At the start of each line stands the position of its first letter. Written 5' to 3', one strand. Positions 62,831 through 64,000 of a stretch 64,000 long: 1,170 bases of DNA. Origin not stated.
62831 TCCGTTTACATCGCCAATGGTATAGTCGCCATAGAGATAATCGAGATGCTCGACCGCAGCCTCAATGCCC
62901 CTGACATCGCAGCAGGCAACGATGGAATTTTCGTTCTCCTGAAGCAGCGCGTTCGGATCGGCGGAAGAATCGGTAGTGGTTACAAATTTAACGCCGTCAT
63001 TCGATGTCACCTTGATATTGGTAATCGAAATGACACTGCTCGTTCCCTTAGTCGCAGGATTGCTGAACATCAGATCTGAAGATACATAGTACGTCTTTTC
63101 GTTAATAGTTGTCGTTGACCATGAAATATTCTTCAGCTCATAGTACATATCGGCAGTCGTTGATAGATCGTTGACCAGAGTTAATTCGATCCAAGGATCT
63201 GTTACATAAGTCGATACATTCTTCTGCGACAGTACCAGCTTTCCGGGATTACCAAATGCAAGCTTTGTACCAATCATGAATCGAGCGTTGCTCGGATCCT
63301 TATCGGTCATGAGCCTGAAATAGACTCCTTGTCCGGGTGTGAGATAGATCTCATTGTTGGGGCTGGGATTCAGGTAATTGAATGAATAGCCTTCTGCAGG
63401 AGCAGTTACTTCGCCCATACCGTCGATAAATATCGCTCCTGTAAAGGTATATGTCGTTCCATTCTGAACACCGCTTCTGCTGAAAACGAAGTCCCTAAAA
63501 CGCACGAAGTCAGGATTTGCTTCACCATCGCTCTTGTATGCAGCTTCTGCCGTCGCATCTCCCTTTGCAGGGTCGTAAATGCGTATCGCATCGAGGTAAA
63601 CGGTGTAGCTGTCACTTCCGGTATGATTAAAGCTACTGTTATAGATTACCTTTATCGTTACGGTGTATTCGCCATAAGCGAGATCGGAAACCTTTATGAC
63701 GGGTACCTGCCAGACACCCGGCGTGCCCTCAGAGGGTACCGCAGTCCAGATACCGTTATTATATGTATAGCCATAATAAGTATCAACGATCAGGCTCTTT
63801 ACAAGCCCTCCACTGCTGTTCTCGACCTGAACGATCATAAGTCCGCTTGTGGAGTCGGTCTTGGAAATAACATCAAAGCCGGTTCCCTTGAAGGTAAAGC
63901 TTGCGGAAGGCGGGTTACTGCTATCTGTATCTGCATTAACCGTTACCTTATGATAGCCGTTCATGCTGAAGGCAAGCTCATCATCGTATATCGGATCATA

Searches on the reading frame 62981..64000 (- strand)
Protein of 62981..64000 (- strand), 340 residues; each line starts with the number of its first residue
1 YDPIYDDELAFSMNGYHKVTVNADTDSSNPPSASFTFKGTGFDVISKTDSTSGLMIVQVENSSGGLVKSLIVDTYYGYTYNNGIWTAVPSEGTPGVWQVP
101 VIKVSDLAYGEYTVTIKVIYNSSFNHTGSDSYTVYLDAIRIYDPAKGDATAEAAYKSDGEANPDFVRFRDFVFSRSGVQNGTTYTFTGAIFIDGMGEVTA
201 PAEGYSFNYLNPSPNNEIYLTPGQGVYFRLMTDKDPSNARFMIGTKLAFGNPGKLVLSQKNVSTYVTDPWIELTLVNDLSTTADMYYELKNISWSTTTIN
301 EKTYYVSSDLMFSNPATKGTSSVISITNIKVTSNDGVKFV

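Call 51: search_solved_structures(query=A4, max_evalue=1)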
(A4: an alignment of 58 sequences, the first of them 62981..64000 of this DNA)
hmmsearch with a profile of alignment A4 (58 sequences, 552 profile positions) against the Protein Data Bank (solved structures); distinct sequences matched with E-value up to 1: 0.
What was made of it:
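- Tried and rejected: The giant protein's conserved region has no sequence match in the PDB (call 51).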

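Call 57: predict_structure(alignment_id=A4)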
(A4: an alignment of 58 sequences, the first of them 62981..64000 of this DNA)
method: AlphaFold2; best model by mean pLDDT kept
length: 340 residues; sequences in the alignment: 58
mean_pLDDT: 76.4   pTM: 0.65
mean pLDDT of the five models: 76.4, 76.0, 74.0, 73.8, 72.7
residues with pLDDT >= 90: 80; 70-90: 166; 50-70: 48; < 50: 46
segments of 3 or more residues with pLDDT < 50: 1-14, 79-81, 83-85, 87-96, 196-208
pLDDT, mean of each block of 10 residues (from residue 1): 28 66 89 93 80 89 96 67 47 51 88 95 84 85 85 78 79 59 59 51 43 66 86 88 86 91 67 84 83 92 92 86 87 75
secondary structure, 60 per line:
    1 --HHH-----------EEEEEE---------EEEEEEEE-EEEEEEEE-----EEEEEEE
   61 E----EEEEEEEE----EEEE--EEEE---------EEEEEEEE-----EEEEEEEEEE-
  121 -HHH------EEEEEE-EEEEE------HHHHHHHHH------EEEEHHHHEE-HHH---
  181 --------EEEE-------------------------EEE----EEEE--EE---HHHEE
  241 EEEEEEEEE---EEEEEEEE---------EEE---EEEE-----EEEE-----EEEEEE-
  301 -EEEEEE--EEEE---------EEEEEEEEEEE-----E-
elements in order: E17-22 E32-39 E41-48 E54-61 E66-73 E78-81 E84-87 E97-104 E110-119 E131-136 E138-142 H149-157 E164-167 H168-171 E189-192 E218-220 E225-228 E239-249 E253-260 E270-272 E276-279 E285-288 E294-299 E302-307 E310-313 E323-333

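Call 60: fold_search(model_id=the predicted structure, library=pdb)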
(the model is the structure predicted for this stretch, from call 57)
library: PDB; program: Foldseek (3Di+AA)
matches with E <= 10: 1345; with E <= 0.001: 13
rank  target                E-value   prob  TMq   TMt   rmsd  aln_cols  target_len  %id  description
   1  3nqh                  6.5e-05  1.00  0.26  0.20   4.9       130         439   21  Crystal structure of a glycosyl hydrolase (BT_2959) from BACTEROIDES THETAIOTAOMICRON VPI-5482 at 2.11 A resolution (released 2010-07-28)
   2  6f2p                  8.5e-05  1.00  0.23  0.09  16.9       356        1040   11  Structure of Paenibacillus xanthan lyase to 2.6 A resolution (released 2018-12-05)
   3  8woq_A                1.3e-04  0.97  0.21  0.14  15.5       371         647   12  Cryo-EM structure of human SIDT1 protein with C1 symmetry at neutral pH (released 2024-03-20)
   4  9vqm_C                3.3e-04  0.72  0.19  0.10  22.4       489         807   10  Cryo-EM structure of Elapor1WT in tetrameric form (released 2025-07-23)
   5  6kka_A                3.9e-04  0.98  0.25  0.25  20.1       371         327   12  Xylanase J mutant from Bacillus sp. 41M-1 (released 2019-09-04)
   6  7qx5                  4.6e-04  0.72  0.21  0.12  19.5       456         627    6  mosquitocidal Cry11Aa-Y449F determined at pH 7 from naturally-occurring nanocrystals by Serial femtosecond crystallograp (released 2022-07-27)
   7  8kcw_A                4.8e-04  0.93  0.21  0.14  14.2       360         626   11  Cryo-EM structure of human SIDT1 bound to cholesterol (released 2024-06-12)
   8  6sh9_B                6.0e-04  0.93  0.22  0.08  17.8       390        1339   11  EngBF DARPin Fusion 4b D12 (released 2019-11-06)
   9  8zi4_A                6.0e-04  0.92  0.22  0.13  15.2       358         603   13  Cryo-EM structure of wtEP-trypsinogen (released 2025-05-21)
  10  9m8u_A                6.0e-04  0.91  0.20  0.13  14.3       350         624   10  Cryo-EM structure of human SIDT1 (released 2026-03-18)
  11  9buv                  8.8e-04  0.57  0.18  0.12  18.2       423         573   11  Crystal structure of Cry1Fa R226Q (released 2024-05-29)
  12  8h3u_A                9.2e-04  0.85  0.21  0.13  14.9       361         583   12  Inhibitor-bound EP, polyA model (released 2022-11-23)
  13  9vqm_A                9.2e-04  0.66  0.20  0.10  22.4       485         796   10  Cryo-EM structure of Elapor1WT in tetrameric form (released 2025-07-23)
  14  2dcj_A                1.1e-03  0.92  0.24  0.25  19.0       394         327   10  A two-domain structure of alkaliphilic XynJ from Bacillus sp. 41M-1 (released 2007-03-20)
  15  5b4x_A                1.1e-03  0.75  0.20  0.11  17.8       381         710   13  Crystal structure of the ApoER2 ectodomain in complex with the Reelin R56 fragment (released 2017-04-26)
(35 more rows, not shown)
